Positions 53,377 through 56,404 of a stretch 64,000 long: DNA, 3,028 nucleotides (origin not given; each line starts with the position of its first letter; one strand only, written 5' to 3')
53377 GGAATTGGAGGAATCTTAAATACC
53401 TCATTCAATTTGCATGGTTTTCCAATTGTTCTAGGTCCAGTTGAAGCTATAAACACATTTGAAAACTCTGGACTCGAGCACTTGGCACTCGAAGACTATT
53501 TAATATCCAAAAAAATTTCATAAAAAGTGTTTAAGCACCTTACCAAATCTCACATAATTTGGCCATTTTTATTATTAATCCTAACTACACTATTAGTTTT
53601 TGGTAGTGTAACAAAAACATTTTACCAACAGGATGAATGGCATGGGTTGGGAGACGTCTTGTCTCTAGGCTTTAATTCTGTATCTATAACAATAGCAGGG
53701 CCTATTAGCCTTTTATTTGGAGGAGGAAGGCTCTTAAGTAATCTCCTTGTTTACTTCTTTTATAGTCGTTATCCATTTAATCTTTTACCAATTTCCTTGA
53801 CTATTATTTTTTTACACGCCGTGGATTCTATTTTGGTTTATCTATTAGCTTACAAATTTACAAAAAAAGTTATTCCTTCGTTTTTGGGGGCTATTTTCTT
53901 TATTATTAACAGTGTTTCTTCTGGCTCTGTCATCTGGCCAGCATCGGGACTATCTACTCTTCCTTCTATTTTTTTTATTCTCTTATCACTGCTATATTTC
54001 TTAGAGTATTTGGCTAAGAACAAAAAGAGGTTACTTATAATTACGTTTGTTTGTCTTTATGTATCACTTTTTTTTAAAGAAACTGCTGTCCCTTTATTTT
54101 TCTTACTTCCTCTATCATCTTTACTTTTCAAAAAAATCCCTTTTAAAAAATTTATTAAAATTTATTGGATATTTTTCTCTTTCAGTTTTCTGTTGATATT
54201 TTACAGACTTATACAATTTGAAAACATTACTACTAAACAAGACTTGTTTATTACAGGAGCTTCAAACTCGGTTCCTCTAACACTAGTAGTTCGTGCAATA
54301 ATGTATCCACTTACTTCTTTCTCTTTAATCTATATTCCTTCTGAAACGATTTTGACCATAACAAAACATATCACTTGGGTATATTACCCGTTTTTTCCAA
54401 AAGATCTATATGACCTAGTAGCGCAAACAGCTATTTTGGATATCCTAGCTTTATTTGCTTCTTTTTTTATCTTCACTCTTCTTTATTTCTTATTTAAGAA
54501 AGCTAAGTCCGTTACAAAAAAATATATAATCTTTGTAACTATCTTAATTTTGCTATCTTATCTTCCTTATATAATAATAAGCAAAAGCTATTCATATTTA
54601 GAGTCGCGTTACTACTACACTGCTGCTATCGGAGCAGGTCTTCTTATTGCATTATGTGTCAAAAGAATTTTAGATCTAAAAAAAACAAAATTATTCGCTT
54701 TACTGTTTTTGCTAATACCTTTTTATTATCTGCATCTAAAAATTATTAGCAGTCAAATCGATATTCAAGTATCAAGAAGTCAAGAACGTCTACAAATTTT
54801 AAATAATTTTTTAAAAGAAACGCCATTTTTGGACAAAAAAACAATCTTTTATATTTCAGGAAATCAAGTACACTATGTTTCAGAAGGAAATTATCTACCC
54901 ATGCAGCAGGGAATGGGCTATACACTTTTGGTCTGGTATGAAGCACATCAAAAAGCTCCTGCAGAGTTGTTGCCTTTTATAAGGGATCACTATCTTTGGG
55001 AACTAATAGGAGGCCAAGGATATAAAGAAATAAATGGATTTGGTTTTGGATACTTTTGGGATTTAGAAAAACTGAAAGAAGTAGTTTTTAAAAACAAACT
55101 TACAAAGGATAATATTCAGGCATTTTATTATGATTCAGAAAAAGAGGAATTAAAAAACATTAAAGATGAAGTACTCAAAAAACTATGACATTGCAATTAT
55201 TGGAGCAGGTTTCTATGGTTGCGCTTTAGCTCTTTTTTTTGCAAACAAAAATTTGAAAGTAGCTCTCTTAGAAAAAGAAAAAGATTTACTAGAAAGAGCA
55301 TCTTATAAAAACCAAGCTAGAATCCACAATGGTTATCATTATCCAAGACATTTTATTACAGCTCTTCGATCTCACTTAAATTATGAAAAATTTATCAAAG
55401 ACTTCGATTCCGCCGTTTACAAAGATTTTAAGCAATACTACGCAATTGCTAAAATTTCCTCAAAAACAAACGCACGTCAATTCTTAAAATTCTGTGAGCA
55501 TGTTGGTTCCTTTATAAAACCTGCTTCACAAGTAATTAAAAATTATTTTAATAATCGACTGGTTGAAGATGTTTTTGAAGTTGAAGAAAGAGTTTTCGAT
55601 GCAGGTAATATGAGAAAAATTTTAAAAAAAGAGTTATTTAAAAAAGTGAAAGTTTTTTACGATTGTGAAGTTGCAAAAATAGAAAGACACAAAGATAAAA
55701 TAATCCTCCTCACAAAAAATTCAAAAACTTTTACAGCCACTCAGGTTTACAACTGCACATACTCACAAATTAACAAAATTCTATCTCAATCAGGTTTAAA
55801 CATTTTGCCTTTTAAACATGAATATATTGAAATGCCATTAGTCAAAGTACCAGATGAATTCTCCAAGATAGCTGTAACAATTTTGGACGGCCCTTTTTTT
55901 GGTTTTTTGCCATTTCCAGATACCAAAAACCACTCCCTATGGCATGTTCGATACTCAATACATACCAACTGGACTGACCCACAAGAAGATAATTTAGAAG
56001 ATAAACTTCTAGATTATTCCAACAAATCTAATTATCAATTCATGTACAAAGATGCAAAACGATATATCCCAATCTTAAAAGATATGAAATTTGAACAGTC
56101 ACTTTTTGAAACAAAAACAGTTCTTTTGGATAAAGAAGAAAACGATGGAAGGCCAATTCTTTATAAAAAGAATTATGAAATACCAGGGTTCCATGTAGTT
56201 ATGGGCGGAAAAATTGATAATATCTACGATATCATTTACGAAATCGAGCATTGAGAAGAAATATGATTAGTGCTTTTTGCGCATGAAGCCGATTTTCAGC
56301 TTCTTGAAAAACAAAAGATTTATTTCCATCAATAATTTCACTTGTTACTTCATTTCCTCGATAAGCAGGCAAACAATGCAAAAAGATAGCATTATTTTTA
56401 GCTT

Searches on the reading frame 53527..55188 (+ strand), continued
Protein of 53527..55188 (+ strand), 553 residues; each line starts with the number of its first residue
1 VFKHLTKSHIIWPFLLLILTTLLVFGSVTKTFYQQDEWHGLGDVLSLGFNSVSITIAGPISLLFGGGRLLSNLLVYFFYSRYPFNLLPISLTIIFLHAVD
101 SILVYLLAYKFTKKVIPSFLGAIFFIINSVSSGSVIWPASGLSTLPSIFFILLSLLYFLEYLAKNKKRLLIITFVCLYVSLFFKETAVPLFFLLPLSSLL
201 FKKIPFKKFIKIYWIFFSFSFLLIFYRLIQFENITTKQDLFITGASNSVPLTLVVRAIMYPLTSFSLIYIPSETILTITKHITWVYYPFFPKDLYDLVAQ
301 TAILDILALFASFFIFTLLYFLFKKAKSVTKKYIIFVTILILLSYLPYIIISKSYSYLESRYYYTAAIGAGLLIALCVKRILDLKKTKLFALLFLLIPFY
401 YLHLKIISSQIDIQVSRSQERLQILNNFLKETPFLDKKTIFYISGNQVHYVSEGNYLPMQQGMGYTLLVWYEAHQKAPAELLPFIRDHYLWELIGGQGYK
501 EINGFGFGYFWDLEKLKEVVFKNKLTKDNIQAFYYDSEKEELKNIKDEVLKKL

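Call 67: search_protein_families(library=ncbifam, proteins=[L054:2002-2994:+, L054:2991-3944:+, L054:12797-14272:+, L054:14297-15148:+, L054:7544-8224:+, L054:15145-16020:+], max_evalue=1e-10)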
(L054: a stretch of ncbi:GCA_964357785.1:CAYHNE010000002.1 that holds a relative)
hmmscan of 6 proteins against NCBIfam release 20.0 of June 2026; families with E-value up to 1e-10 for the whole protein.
L054:2002-2994:+ (330 aa): 8 families
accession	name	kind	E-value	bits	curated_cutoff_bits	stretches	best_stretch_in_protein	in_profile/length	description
TIGR01472.1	gmd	equivalog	2.7e-159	529.9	415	1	3-322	1-340/342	GDP-mannose 4,6-dehydratase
TIGR04180.1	EDH_00030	hypoth_equivalog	1.2e-32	113.2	475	1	6-307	2-296/297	NAD-dependent 4,6-dehydratase LegB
TIGR01181.1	dTDP_gluc_dehyt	equivalog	1.8e-29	102.9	365.1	1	7-315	4-306/321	dTDP-glucose 4,6-dehydratase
TIGR02622.1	CDP_4_6_dhtase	equivalog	1.3e-21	77.2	278.45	1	3-172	5-172/352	CDP-glucose 4,6-dehydratase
TIGR01179.1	galE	equivalog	3.4e-17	62.3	262.3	1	6-315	3-320/332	UDP-glucose 4-epimerase GalE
NF007490.0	PRK10084.1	subfamily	4.9e-14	52.1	649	1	54-249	48-259/361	dTDP-glucose 4,6-dehydratase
NF007582.0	PRK10217.1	equivalog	1.4e-13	50.7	698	1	55-241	50-243/355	dTDP-glucose 4,6-dehydratase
NF011728.1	PRK15181.1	equivalog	4.1e-12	45.8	760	1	3-318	16-335/348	Vi polysaccharide biosynthesis UDP-N-acetylglucosaminuronic acid C-4 epimerase TviC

L054:2991-3944:+ (317 aa): 9 families
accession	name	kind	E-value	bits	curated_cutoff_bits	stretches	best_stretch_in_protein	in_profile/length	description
NF047922.1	GDPFucSynFcl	equivalog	1e-84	284.6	500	1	8-307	3-302/308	GDP-L-fucose synthase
TIGR04180.1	EDH_00030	hypoth_equivalog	1.5e-25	89.9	475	1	43-269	56-268/297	NAD-dependent 4,6-dehydratase LegB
TIGR01181.1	dTDP_gluc_dehyt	equivalog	1.1e-22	80.5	365.1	1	39-308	56-313/321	dTDP-glucose 4,6-dehydratase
TIGR01179.1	galE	equivalog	3.8e-21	75.3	262.3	1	50-309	64-328/332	UDP-glucose 4-epimerase GalE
NF011728.1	PRK15181.1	equivalog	2.7e-17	62.8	760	1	43-307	76-338/348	Vi polysaccharide biosynthesis UDP-N-acetylglucosaminuronic acid C-4 epimerase TviC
NF007956.0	PRK10675.1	subfamily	3.2e-12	46.2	394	0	55-306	71-329/338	UDP-glucose 4-epimerase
NF007490.0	PRK10084.1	subfamily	4.2e-12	45.7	649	0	135-307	164-335/361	dTDP-glucose 4,6-dehydratase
NF042422.1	oxyalk_red_OleD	equivalog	6.1e-11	42.3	580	0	10-248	3-235/329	2-alkyl-3-oxoalkanoate reductase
NF007582.0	PRK10217.1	equivalog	7.2e-11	41.8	698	0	43-306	61-331/355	dTDP-glucose 4,6-dehydratase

L054:12797-14272:+ (491 aa): 0 families

L054:14297-15148:+ (283 aa): 9 families
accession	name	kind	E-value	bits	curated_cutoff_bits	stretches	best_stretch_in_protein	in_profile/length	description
TIGR01099.1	galU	equivalog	5.6e-44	150.7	326.8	1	5-252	1-261/261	UTP--glucose-1-phosphate uridylyltransferase GalU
TIGR03992.1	Arch_glmU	subfamily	4.3e-22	78.6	292.1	1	8-253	3-224/393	bifunctional sugar-1-phosphate nucleotidylyltransferase/acetyltransferase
NF009928.0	PRK13389.1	equivalog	8.7e-22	77.6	548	1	2-273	5-296/302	UTP--glucose-1-phosphate uridylyltransferase GalU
TIGR01208.1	rmlA_long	equivalog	2.7e-20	72.6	320.25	1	8-257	2-235/353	glucose-1-phosphate thymidylyltransferase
NF007516.0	PRK10122.1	equivalog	1.3e-19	70.4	534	1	7-120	5-132/297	UTP--glucose-1-phosphate uridylyltransferase GalF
TIGR01105.1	galF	equivalog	6.8e-18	64.9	659.2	1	7-120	5-132/297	GalU regulator GalF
NF041173.1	Sug_nt_acttase_Thmprot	equivalog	2.4e-15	56.4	600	1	7-251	2-222/405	bifunctional sugar-1-phosphate nucleotidylyltransferase/acetyltransferase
NF041313.1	UDPGP_AglF_Halo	equivalog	1.4e-14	54.1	400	1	9-229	4-206/234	UTP--glucose-1-phosphate uridylyltransferase AglF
TIGR01207.1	rmlA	equivalog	5.4e-12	45.4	360.65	1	9-228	3-206/286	glucose-1-phosphate thymidylyltransferase RfbA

L054:7544-8224:+ (226 aa): 17 families
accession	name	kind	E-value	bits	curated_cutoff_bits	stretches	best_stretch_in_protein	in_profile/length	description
NF007499.0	PRK10092.1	equivalog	8e-25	87.7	314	1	134-226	93-183/183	maltose O-acetyltransferase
NF041874.1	EPS_EpsC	equivalog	2.1e-23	82.9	150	1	111-225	59-166/168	serine O-acetyltransferase EpsC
NF007076.0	PRK09527.1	equivalog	5.7e-22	78.1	347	1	135-225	96-184/203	galactoside O-acetyltransferase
NF007240.0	PRK09677.1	equivalog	1e-20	74.1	243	1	133-225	84-183/192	putative lipopolysaccharide biosynthesis O-acetyl transferase WbbJ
NF007797.0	PRK10502.1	subfamily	2.1e-20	73.1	192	1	114-224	73-177/183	WcaF family extracellular polysaccharide biosynthesis acetyltransferase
TIGR03570.1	NeuD_NnaD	subfamily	3.3e-20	72.6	160.8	1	162-221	143-202/202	NeuD/PglB/VioB family sugar acetyltransferase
TIGR03532.1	DapD_Ac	equivalog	4.7e-15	55.8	231.75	1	171-225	159-213/231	2,3,4,5-tetrahydropyridine-2,6-dicarboxylate N-acetyltransferase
TIGR03308.1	phn_thr-fam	hypoth_equivalog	5e-15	55.9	201.65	1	172-225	108-161/204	phosphonate metabolim protein, transferase hexapeptide repeat family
NF000490.1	chloram_CatB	equivalog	6.1e-15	55.1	350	1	124-225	59-163/210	type B chloramphenicol O-acetyltransferase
NF050158.1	CarbAnhydGPos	equivalog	6.1e-14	52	250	1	99-226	15-143/172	gamma carbonic anhydrase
NF038307.1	EPS_acetyl_HpsU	equivalog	6.7e-14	51.9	305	0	114-222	72-174/178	hormogonium polysaccharide biosynthesis acetyltransferase HpsU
NF058585.1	HptprglPActTf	PfamEq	1e-13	51.2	300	1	169-225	103-159/172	heptaprenylglyceryl phosphate O-acetyltransferase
TIGR01172.1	cysE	equivalog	1.6e-13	51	210.65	1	113-221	61-162/162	serine O-acetyltransferase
NF000101.1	stregram_VatA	exception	3e-13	49.9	450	1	116-225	62-171/219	streptogramin A O-acetyltransferase Vat(A)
NF000311.1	Vat_ABCDEFH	equivalog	8e-13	48.4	300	1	114-225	58-163/201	Vat family streptogramin A O-acetyltransferase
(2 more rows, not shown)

L054:15145-16020:+ (291 aa): 0 families
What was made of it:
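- On GDP-L-fucose synthase (Fcl/GMER, NF047922): It is present, overlapping the Fcl orthologue's start, in L054 (TIGR01472, 530 bits against cut-off 415; call 67).
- Gmd overlaps the Fcl start in L054: call 67. Gmd (530 bits against cut-off 415) overlaps the orthologue's start in L054 (call 67).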

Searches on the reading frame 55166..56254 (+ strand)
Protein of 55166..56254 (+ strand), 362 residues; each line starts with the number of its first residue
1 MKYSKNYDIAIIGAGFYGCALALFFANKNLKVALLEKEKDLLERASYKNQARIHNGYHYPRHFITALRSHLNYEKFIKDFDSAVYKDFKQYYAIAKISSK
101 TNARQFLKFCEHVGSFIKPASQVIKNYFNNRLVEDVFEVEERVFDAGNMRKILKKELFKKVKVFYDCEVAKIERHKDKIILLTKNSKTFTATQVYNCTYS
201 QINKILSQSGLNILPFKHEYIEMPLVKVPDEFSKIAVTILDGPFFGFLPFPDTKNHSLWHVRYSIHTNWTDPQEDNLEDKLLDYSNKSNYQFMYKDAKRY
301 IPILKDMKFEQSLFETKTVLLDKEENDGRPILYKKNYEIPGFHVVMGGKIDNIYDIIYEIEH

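Call 3: search_protein_families(library=pfam, proteins=[window:55166-56254:+])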
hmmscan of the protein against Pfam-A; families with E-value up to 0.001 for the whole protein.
window:55166-56254:+ (362 aa): 7 families
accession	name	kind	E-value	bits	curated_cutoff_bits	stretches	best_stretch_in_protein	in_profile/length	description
PF01266.30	DAO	-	1.6e-19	71.1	27.9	1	8-347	1-334/353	FAD dependent oxidoreductase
PF00070.33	Pyr_redox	-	1.6e-07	32.2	22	1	9-44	2-36/82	Pyridine nucleotide-disulphide oxidoreductase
PF07992.20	Pyr_redox_2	-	2.5e-07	30.8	26.1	1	8-42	2-178/291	Pyridine nucleotide-disulphide oxidoreductase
PF02737.24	3HCDH_N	-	3.7e-05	24.2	22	1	9-86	2-79/180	3-hydroxyacyl-CoA dehydrogenase, NAD binding domain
PF13450.12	NAD_binding_8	-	4.1e-05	24.2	21.9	1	11-50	1-40/68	NAD(P)-binding Rossmann-like domain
PF01210.29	NAD_Gly3P_dh_N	-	5.9e-05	23.5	23.1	1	9-49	2-42/158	NAD-dependent glycerol-3-phosphate dehydrogenase N-terminus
PF03486.20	HI0933_like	-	0.00037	20.5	50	0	8-82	2-79/244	HI0933-like protein Rossmann domain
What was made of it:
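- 55166..56254 (+): DAO-family FAD-dependent oxidoreductase of unknown specificity. Last gene of the run. Pfam DAO, E 1.6e-19 (call 3).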

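Call 4: search_protein_families(library=ncbifam, proteins=[window:55166-56254:+])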
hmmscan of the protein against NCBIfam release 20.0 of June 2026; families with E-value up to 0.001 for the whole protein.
window:55166-56254:+ (362 aa): 31 families (the best 25 are shown)
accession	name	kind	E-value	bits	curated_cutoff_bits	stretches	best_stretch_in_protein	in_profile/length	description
NF033460.1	glycerol3P_ox_II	equivalog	2.7e-11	43.2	460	1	6-71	1-66/361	type 2 glycerol-3-phosphate oxidase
TIGR03197.1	MnmC_Cterm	equivalog_domain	2.8e-08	33.2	174.2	1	8-54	1-47/400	FAD-dependent 5-carboxymethylaminomethyl-2-thiouridine(34) oxidoreductase MnmC1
NF008726.1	PRK11728.1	equivalog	5.7e-08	32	299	1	7-60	1-56/389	L-2-hydroxyglutarate oxidase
TIGR00275.1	TIGR00275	subfamily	2.3e-06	26.7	183.8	0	121-195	76-154/401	aminoacetone oxidase family FAD-binding enzyme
TIGR02352.1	thiamin_ThiO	equivalog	9.2e-06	25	250.8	0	9-46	1-37/351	glycine oxidase ThiO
NF001933.0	PRK00711.1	subfamily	1.1e-05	24.7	383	0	9-60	3-54/429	D-amino acid dehydrogenase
NF002481.1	PRK01747.1-2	equivalog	1.1e-05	24.5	600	1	5-209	237-427/611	bifunctional tRNA (5-methylaminomethyl-2-thiouridine)(34)-methyltransferase MnmC2/FAD-dependent 5-carboxymethylaminomethyl-2-thiouridine(34)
NF009906.0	PRK13369.1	equivalog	1.3e-05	23.9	352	1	3-62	3-61/502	glycerol-3-phosphate dehydrogenase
NF004783.0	PRK06129.1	equivalog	2e-05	24.1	347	1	8-54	4-50/315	3-hydroxyacyl-CoA dehydrogenase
TIGR01984.1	UbiH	equivalog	3e-05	23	392.2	0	8-39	1-33/382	2-octaprenyl-6-methoxyphenyl hydroxylase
NF008899.0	PRK12266.1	equivalog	3.3e-05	22.5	360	1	3-63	3-62/508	glycerol-3-phosphate dehydrogenase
NF002480.1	PRK01747.1-1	equivalog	3.7e-05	22.3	540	1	6-54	248-296/645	bifunctional tRNA (5-methylaminomethyl-2-thiouridine)(34)-methyltransferase MnmC2/FAD-dependent 5-carboxymethylaminomethyl-2-thiouridine(34)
TIGR01377.1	soxA_mon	subfamily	4.7e-05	22.3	479.65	1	7-278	1-279/381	amino oxidase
TIGR02032.1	GG-red-SF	subfamily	7.7e-05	22.5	158.8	1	7-39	1-33/297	geranylgeranyl reductase family protein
NF005612.0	PRK07364.1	equivalog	0.00011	20.8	487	1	4-51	16-61/415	FAD-dependent hydroxylase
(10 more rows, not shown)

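Call 71: search_solved_structures(query=window:55166-56254:+, max_evalue=0.001)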
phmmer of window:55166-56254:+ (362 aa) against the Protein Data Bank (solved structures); distinct sequences matched with E-value up to 0.001: 2.
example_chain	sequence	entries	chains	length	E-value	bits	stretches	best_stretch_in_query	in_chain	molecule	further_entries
4x9m_A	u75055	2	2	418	3.5e-05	26.5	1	7-72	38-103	L-alpha-glycerophosphate oxidase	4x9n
8w75_D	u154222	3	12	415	0.001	21.7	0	6-62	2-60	FI05204p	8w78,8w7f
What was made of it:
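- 55166..56254 (+): Only the N-terminal Rossmann region resembles solved proteins (call 71).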
